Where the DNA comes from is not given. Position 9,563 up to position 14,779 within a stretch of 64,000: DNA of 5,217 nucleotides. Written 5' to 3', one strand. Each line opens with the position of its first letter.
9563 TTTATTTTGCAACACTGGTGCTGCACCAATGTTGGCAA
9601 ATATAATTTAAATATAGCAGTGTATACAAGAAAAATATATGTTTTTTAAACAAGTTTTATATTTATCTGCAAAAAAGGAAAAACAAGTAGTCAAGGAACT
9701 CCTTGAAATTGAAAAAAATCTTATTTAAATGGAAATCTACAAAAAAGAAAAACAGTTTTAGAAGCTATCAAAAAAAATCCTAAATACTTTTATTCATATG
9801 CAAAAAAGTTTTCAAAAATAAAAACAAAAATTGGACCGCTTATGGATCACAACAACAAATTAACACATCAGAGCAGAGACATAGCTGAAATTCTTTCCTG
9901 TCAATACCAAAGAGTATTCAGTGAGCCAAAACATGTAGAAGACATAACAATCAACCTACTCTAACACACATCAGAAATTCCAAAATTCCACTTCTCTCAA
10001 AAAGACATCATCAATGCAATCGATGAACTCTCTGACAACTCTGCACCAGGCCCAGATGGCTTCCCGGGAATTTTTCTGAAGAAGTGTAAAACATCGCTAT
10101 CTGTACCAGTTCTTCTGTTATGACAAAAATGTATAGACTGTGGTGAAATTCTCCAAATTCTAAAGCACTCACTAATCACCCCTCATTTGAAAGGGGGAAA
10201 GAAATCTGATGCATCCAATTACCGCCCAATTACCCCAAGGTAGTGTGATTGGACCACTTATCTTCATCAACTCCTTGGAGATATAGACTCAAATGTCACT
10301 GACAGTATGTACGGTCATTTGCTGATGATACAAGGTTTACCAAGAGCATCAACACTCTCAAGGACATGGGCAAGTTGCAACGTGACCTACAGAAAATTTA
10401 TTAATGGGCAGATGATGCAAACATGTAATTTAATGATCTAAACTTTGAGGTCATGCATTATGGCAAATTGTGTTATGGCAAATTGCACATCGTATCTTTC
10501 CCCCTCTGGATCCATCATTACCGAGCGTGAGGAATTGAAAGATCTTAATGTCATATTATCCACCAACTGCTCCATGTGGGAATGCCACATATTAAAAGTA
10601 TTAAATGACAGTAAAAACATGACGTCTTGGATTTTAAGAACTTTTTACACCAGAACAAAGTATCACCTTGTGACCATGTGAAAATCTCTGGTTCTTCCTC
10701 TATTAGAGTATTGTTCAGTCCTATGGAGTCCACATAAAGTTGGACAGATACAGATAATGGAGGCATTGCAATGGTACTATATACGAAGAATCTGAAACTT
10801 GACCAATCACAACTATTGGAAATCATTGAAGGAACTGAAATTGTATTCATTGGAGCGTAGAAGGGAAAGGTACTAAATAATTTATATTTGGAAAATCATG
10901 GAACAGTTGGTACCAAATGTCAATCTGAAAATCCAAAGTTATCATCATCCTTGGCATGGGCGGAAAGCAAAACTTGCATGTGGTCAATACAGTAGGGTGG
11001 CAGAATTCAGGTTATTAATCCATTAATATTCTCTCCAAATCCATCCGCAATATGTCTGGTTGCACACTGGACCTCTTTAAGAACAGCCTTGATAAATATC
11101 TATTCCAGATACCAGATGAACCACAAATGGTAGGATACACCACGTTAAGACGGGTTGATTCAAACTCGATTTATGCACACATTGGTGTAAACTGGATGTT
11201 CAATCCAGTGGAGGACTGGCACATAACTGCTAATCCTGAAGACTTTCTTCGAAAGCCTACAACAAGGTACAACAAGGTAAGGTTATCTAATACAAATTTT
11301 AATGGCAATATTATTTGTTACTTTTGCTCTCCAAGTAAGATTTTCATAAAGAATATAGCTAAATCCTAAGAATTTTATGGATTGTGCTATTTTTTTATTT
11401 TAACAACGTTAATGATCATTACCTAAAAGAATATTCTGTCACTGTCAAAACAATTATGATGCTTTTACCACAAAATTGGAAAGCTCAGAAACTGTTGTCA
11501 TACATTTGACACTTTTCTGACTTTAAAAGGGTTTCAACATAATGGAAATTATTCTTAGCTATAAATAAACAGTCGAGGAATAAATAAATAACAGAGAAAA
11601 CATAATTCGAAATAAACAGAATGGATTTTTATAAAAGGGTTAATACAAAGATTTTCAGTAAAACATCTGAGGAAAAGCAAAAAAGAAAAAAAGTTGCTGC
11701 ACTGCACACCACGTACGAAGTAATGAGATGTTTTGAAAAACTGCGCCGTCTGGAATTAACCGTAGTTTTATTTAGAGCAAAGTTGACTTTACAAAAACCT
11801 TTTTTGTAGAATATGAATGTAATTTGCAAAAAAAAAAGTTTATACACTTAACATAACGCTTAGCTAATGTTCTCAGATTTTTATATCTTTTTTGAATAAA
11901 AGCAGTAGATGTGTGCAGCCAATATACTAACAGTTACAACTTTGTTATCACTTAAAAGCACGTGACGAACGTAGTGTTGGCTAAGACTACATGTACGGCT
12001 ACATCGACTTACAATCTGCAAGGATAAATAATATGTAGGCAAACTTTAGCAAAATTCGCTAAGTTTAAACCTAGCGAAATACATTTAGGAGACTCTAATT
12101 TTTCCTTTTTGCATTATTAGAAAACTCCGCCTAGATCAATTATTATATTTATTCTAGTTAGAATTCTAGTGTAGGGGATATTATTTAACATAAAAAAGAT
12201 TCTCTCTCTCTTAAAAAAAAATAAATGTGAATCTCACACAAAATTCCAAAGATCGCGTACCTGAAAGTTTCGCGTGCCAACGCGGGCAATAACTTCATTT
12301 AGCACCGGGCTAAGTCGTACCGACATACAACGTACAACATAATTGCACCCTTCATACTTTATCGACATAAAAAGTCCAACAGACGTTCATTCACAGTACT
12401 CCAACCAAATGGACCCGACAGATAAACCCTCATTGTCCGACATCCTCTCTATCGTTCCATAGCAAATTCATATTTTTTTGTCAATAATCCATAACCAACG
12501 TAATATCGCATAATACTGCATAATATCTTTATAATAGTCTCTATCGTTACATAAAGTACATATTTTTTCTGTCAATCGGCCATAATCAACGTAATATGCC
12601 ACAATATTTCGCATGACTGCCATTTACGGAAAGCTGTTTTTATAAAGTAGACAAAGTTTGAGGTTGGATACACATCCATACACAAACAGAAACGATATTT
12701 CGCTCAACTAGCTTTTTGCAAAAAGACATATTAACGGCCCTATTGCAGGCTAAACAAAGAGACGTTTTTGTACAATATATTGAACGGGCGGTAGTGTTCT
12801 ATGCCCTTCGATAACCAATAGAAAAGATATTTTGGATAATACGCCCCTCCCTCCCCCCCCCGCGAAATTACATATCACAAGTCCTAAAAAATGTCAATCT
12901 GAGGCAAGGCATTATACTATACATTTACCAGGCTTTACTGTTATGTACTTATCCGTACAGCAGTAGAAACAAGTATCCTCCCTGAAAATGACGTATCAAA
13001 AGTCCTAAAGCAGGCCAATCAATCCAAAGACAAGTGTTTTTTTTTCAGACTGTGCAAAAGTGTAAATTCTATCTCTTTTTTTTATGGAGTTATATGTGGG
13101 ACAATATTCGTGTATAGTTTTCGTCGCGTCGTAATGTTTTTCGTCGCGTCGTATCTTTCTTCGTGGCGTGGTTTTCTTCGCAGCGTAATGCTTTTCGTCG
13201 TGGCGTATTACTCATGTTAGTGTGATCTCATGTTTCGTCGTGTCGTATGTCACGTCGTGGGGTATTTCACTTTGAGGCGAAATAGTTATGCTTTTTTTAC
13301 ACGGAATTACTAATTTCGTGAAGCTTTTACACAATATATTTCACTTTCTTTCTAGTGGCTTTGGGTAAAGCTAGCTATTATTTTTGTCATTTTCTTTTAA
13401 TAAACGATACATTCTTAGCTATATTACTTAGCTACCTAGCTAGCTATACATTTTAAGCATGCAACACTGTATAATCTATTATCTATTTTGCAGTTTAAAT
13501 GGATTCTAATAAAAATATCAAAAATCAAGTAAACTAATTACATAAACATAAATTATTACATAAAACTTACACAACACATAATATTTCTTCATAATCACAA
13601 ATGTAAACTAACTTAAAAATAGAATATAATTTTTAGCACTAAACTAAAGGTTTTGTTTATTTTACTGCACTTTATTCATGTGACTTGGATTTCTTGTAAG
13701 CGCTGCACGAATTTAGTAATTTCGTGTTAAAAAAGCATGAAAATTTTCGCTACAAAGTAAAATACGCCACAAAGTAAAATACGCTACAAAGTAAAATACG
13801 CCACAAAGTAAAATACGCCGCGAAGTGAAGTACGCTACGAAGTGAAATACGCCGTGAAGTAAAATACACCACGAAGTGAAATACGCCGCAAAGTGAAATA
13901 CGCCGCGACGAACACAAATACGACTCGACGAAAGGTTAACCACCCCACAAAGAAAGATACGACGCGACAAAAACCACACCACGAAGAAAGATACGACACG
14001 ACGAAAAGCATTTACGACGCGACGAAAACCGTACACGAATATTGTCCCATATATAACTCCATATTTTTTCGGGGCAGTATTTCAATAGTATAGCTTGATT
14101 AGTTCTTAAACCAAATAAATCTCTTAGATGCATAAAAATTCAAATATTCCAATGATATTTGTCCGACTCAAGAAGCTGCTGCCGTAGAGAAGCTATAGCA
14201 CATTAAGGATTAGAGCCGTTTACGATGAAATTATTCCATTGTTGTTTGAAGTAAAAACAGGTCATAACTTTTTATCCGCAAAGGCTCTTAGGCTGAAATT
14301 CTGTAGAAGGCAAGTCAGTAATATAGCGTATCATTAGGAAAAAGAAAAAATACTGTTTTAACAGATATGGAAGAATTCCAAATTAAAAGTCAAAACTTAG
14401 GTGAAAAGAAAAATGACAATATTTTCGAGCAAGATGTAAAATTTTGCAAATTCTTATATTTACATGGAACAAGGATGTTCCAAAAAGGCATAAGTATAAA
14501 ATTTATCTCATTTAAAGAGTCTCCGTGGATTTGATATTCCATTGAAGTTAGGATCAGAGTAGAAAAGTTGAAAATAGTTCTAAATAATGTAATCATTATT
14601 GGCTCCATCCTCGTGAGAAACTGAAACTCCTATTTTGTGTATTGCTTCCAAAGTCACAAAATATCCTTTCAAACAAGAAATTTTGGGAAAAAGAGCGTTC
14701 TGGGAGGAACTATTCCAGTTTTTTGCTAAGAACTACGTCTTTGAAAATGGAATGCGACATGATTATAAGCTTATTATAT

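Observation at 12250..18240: A 6-kb foldback-type element whose inverted arms are made of tandem repeats and satellite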

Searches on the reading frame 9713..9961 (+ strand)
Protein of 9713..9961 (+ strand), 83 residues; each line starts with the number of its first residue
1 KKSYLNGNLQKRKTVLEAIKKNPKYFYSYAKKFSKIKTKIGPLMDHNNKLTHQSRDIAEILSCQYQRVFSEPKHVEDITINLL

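Call 29: search_protein_families(library=pfam, max_evalue=0.01, proteins=[window:9713-9961:+])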
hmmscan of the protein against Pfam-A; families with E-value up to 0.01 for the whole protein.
window:9713-9961:+ (83 aa): 1 family
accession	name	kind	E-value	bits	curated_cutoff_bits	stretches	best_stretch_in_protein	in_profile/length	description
PF21388.2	SPATA2_PUB-like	-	0.0095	16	27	1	9-63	71-123/193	Spermatogenesis-associated protein 2, PUB-like domain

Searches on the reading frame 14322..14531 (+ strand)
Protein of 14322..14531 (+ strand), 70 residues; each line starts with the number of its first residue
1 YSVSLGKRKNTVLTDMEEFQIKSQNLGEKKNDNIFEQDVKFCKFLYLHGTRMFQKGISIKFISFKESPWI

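Call 29: search_protein_families(library=pfam, max_evalue=0.01, proteins=[window:14322-14531:+])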
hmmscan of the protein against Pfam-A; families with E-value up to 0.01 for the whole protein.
window:14322-14531:+ (70 aa): 0 families

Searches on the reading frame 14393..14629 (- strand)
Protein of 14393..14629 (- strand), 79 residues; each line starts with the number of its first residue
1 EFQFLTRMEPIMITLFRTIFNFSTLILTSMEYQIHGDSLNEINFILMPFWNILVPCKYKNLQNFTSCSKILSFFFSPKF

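Call 29: search_protein_families(library=pfam, max_evalue=0.01, proteins=[window:14393-14629:-])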
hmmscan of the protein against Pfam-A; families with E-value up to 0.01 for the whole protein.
window:14393-14629:- (79 aa): 0 families
